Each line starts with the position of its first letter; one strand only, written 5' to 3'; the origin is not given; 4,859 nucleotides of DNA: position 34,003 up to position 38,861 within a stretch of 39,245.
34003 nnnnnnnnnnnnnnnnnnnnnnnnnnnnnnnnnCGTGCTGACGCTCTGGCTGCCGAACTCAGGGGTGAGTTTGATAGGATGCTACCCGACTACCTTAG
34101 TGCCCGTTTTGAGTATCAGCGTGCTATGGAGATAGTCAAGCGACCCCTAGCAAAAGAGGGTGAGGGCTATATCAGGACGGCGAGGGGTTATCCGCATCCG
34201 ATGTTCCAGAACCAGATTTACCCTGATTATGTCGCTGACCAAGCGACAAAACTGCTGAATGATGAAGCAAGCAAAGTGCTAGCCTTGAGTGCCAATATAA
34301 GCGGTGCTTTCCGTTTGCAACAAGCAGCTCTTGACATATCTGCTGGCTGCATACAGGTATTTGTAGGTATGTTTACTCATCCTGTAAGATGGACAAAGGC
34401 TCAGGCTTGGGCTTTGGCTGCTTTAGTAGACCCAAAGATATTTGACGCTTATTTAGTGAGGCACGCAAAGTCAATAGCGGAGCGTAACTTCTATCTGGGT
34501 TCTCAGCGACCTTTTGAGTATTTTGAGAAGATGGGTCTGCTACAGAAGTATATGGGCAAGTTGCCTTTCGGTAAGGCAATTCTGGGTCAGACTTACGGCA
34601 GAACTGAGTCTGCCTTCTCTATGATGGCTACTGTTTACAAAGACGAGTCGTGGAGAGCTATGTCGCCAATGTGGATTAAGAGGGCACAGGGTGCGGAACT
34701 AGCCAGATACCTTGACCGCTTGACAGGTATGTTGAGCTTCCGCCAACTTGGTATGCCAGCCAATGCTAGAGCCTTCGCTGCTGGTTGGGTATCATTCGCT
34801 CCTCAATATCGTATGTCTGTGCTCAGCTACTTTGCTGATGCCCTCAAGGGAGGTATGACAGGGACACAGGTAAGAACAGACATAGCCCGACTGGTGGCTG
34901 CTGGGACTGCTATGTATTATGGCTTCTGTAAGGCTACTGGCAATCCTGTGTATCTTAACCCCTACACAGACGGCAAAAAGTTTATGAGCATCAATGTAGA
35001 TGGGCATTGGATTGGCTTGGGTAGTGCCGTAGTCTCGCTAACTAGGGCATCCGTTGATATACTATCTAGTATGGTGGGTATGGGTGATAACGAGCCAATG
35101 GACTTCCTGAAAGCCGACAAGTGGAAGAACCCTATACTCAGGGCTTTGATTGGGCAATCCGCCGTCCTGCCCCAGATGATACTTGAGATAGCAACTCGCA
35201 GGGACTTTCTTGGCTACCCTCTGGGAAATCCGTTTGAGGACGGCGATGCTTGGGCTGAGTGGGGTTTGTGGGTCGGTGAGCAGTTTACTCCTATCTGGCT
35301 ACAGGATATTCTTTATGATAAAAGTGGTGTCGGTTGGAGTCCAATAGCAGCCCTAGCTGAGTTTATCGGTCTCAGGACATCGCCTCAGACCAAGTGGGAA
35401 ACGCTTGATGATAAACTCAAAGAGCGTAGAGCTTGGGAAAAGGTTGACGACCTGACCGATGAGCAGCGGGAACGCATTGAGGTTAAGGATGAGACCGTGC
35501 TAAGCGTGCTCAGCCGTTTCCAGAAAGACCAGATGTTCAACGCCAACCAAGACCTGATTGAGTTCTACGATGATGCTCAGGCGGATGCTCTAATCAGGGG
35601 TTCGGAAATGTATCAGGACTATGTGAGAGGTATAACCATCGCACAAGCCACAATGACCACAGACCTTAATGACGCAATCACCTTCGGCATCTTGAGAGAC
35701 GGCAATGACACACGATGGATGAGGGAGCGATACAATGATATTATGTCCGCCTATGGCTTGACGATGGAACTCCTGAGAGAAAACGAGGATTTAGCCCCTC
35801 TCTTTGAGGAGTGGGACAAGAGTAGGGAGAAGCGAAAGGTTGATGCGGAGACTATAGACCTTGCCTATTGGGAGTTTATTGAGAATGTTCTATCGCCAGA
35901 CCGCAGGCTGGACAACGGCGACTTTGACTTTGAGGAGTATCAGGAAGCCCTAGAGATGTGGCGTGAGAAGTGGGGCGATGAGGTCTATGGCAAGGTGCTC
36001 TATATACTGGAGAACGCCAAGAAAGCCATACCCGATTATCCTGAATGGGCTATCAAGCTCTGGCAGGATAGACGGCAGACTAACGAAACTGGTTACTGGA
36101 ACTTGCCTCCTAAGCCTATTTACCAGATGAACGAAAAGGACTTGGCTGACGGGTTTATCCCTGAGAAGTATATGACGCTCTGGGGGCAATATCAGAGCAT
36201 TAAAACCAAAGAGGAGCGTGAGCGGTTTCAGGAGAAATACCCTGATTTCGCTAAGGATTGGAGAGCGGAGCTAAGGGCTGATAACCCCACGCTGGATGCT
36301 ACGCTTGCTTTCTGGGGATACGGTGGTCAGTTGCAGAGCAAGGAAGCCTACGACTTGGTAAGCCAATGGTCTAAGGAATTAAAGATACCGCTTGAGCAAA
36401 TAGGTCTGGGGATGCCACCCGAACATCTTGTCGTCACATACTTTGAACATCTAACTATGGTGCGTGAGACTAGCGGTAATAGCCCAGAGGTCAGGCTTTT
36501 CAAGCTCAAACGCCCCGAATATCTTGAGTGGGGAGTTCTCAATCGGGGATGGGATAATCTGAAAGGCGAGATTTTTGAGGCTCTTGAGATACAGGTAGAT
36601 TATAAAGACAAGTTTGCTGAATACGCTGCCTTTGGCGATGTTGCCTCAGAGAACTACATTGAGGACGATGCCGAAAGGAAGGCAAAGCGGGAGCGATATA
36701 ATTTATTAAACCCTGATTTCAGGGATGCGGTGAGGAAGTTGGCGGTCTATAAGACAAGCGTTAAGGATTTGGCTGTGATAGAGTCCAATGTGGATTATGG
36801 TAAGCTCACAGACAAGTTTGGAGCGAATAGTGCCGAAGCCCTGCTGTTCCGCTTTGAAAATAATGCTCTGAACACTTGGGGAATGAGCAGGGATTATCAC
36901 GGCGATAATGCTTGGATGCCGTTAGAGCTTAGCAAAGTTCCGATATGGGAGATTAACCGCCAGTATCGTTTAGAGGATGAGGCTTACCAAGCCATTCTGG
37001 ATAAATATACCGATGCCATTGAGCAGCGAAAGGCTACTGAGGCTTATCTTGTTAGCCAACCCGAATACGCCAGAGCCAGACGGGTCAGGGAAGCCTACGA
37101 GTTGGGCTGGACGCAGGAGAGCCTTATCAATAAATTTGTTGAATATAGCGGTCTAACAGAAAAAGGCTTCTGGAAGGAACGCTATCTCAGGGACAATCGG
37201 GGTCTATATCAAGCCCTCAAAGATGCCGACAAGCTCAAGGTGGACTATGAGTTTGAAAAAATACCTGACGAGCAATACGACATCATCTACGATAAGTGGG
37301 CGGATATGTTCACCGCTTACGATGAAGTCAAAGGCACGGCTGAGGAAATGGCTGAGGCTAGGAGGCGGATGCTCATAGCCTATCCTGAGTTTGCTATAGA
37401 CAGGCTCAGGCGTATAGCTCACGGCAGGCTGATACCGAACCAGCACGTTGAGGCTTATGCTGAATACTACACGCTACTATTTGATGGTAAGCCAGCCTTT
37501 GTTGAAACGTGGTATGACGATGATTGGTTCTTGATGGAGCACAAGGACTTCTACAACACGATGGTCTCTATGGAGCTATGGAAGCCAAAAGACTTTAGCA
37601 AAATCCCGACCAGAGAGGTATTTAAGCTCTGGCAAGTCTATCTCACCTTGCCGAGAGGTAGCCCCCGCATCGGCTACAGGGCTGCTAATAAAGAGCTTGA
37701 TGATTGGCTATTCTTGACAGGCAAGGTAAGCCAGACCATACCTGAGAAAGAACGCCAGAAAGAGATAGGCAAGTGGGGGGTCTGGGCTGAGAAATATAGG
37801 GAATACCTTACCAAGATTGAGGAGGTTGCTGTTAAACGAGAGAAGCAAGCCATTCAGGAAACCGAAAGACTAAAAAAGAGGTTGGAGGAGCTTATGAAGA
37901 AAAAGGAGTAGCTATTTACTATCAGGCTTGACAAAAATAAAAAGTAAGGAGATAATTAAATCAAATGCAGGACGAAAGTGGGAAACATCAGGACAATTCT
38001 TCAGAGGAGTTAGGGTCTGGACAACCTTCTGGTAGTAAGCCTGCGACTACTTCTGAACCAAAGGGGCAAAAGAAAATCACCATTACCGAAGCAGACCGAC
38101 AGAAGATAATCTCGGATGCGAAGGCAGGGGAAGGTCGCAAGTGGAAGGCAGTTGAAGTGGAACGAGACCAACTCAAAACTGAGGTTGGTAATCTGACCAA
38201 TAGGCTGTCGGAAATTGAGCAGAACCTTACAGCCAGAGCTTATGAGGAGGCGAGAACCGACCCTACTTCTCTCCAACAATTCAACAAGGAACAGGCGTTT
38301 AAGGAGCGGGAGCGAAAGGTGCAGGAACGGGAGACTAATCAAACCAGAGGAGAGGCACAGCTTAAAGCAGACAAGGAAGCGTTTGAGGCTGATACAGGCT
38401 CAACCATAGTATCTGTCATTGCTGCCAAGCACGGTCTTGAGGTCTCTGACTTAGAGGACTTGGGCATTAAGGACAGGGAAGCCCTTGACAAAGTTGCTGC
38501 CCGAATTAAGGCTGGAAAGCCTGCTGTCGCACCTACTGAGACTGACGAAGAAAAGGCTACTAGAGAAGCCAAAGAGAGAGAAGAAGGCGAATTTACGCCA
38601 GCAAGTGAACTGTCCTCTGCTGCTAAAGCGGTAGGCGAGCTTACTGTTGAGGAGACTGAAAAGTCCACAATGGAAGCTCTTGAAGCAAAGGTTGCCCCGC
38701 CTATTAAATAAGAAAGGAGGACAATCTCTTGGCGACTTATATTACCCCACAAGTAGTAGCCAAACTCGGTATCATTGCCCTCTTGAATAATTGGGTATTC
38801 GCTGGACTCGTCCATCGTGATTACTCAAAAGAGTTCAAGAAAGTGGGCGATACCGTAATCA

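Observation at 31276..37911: A 2,211-aa ORF occupies 17 percent of a 39-kb genome in the portal-scaffold slot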

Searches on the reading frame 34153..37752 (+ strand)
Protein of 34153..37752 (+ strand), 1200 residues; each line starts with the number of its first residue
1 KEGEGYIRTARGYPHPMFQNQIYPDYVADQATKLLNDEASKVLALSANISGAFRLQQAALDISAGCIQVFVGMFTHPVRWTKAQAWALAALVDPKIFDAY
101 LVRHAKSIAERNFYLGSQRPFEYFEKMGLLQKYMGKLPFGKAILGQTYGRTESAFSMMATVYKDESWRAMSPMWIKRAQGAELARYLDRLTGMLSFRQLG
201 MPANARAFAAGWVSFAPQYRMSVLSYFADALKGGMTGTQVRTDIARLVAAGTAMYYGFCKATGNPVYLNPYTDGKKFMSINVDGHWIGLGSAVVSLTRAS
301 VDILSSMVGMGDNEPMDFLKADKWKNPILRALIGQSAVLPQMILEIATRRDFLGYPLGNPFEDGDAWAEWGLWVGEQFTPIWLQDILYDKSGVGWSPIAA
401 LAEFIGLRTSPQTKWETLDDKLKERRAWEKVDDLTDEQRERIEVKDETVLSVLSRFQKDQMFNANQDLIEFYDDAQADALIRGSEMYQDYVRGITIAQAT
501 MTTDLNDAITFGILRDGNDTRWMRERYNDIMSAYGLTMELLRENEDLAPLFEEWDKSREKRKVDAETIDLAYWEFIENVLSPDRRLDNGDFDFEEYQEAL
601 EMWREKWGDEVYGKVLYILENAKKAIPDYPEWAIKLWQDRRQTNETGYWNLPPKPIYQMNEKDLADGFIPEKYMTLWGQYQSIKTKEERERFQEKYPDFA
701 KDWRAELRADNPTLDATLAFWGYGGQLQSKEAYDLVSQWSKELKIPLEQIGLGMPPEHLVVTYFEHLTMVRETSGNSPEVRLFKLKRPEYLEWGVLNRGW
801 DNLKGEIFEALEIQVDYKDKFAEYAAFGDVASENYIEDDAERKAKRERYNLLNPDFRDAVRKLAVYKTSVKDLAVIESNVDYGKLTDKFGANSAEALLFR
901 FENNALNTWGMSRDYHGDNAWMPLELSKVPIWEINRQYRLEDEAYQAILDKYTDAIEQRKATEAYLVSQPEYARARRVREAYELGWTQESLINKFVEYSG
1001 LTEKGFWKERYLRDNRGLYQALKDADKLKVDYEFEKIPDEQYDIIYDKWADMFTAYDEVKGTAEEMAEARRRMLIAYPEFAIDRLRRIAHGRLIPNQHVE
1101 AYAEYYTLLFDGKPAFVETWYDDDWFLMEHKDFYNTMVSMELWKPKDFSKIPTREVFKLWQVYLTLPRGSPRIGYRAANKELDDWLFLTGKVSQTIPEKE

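Call 46: predict_structure(alignment_id=A3)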
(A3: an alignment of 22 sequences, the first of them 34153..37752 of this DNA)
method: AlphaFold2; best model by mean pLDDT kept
length: 1200 residues; sequences in the alignment: 22
mean_pLDDT: 73.1   pTM: 0.42
mean pLDDT of the five models: 73.1, 72.7, 70.5, 70.4, 68.5
residues with pLDDT >= 90: 122; 70-90: 676; 50-70: 192; < 50: 210
segments of 3 or more residues with pLDDT < 50: 1-4, 14-22, 34-63, 125-132, 134-146, 194-235, 282-285, 296-341, 353-355, 374-409
pLDDT, mean of each block of 10 residues (from residue 1): 47 47 51 47 35 44 51 66 72 75 84 73 49 44 49 73 86 89 79 49 40 38 43 47 52 58 59 57 52 50 44 45 45 43 53 52 57 44 34 33 39 64 82 84 73 80 83 66 70 80 88 87 87 80 79 67 63 81 72 77 84 78 73 85 77 85 83 88 79 80 85 89 81 89 85 76 85 77 89 84 81 88 86 87 89 90 86 88 86 87 87 79 78 89 89 86 89 90 87 90 86 91 86 87 90 87 86 88 92 91 86 65 89 91 86 87 85 90 88 83
secondary structure, 60 per line:
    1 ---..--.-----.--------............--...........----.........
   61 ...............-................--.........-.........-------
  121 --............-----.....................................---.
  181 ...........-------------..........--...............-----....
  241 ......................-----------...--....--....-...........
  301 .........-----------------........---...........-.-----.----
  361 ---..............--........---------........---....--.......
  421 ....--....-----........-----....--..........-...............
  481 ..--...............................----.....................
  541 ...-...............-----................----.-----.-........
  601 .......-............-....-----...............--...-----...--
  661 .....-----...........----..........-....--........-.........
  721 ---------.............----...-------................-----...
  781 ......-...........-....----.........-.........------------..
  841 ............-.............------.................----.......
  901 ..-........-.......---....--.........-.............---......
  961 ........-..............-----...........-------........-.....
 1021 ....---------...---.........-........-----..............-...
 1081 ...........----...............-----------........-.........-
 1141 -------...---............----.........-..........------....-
elements in order (helices of 4 or more, strands of 3 or more residues): H25-34 H37-47 H52-75 H77-92 H95-103 H105-113 H123-134 H140-176 H180-191 H205-214 H217-231 H237-262 E279-282 E285-288 H290-309 H327-334 H338-348 H364-377 H380-387 H397-404 E408-411 H414-424 H427-430 H436-443 H449-452 H455-464 H466-482 H485-515 H520-543 H545-559 H565-580 H593-607 H609-620 H622-625 H631-645 H661-665 H671-681 H686-695 H697-700 H703-710 H712-720 H730-742 H757-772 H778-786 H788-798 H800-803 H808-816 H818-826 H839-852 H854-866 H873-889 H894-902 H904-911 H913-919 H923-926 H929-937 H939-951 H955-968 H970-983 H989-999 H1007-1014 H1016-1024 H1040-1048 H1050-1057 H1063-1076 H1078-1091 H1096-1110 H1122-1129 H1131-1139 H1154-1165 H1170-1178 H1180-1189 H1196-1199

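Call 49: fold_search(model_id=the predicted structure, library=pdb)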
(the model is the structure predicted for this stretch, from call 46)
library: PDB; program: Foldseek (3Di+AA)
matches with E <= 10: 31; with E <= 0.001: 0
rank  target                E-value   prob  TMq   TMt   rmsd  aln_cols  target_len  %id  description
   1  8vdr                  4.7e-01  0.06  0.08  0.06  58.9      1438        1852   11  Cryogenic electron microscopy model of full-length talin without R12 and FABD (released 2024-10-02)
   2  6zbl_A                7.3e-01  0.06  0.06  0.09  45.0       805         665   12  Plasmodium falciparum merozoite surface protein 1 dimer, conformation 2 (released 2021-05-19)
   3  9ijj_F                9.3e-01  0.04  0.07  0.08  79.9      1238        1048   12  In situ structure of the central apparatus in mouse sperm axoneme. (released 2025-06-04)
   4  9dgq_n                1.4e+00  0.03  0.08  0.04  51.7      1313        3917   10  Structure of dynein-1 on microtubules (released 2025-09-10)
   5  9ed4_A                1.6e+00  0.03  0.07  0.05  53.6      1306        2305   11  A composite map of mTORC1-Rag-Ragultor-4EBP1 on membrane (released 2025-09-10)
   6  4fgv                  2.0e+00  0.03  0.08  0.09  53.4      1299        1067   12  Crystal structure of free CRM1 (crystal form 1) (released 2013-01-23)
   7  7sqc_W0               2.8e+00  0.01  0.06  0.06  83.7      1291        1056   10  Ciliary C1 central pair apparatus isolated from Chlamydomonas reinhardtii (released 2022-04-13)
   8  8oxp_A                3.0e+00  0.02  0.08  0.05  46.2      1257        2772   11  ATM(Q2971A) in complex with Mg AMP-PNP (released 2023-09-27)
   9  9e5c_7f               3.1e+00  0.02  0.07  0.03  45.6      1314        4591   11  Cryo-EM structure of 96 nm repeat of microtubule doublet from T. brucei flagellum (released 2025-03-12)
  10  5ohu                  3.3e+00  0.06  0.07  0.12  37.5       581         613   13  The X-ray Structure of Lytic Transglycosylase Slt from Pseudomonas aeruginosa (released 2018-04-18)
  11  8oyg                  3.4e+00  0.07  0.06  0.16  23.9       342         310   12  Crystal structure of ASBTNM in complex with pantoate (released 2023-07-12)
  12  4hny_A                3.5e+00  0.04  0.08  0.12  47.2       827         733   12  Apo N-terminal acetyltransferase complex A (released 2014-03-26)
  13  8f1e_A                3.8e+00  0.02  0.08  0.10  42.2      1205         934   11  Cryo-EM structure of Kap114 bound to Gsp1 (RanGTP) and H2A-H2B (released 2023-07-26)
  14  3p8c_B                3.8e+00  0.02  0.08  0.09  39.6      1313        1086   11  Structure and Control of the Actin Regulatory WAVE Complex (released 2010-12-01)
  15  6zbj_A                4.1e+00  0.01  0.05  0.07  43.8       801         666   10  Plasmodium falciparum merozoite surface protein 1 dimer, conformation 1 (released 2021-05-19)
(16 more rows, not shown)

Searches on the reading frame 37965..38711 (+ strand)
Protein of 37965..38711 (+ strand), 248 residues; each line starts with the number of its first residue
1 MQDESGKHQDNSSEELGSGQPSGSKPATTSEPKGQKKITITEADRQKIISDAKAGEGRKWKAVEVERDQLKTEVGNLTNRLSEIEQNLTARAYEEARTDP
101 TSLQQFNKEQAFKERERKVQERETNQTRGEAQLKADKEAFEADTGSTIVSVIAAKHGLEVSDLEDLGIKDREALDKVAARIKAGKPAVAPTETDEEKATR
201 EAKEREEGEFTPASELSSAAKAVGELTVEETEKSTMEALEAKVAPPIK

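Call 7: search_protein_families(library=phrogs, proteins=[window:37965-38711:+], max_evalue=0.001)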
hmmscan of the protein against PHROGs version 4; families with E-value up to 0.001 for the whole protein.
window:37965-38711:+ (248 aa): 0 families

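Call 8: search_protein_families(library=pfam, proteins=[window:37965-38711:+], max_evalue=0.01)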
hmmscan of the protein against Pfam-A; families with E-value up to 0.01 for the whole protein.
window:37965-38711:+ (248 aa): 0 families

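Call 71: search_protein_families(library=phrogs, proteins=[window:37965-38711:+], max_evalue=1)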
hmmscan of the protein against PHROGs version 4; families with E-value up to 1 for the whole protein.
window:37965-38711:+ (248 aa): 2 families
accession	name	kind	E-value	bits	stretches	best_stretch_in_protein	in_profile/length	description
phrog_2190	-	DNA, RNA and nucleotide metabolism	0.038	14.9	1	36-76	102-140/197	replication initiation protein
phrog_14164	-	unknown function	0.29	12.2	1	174-209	26-61/66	-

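Call 99: search_protein_families(library=ncbifam, proteins=[window:37965-38711:+], max_evalue=0.1)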
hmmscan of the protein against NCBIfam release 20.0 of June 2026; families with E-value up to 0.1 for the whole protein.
window:37965-38711:+ (248 aa): 0 families
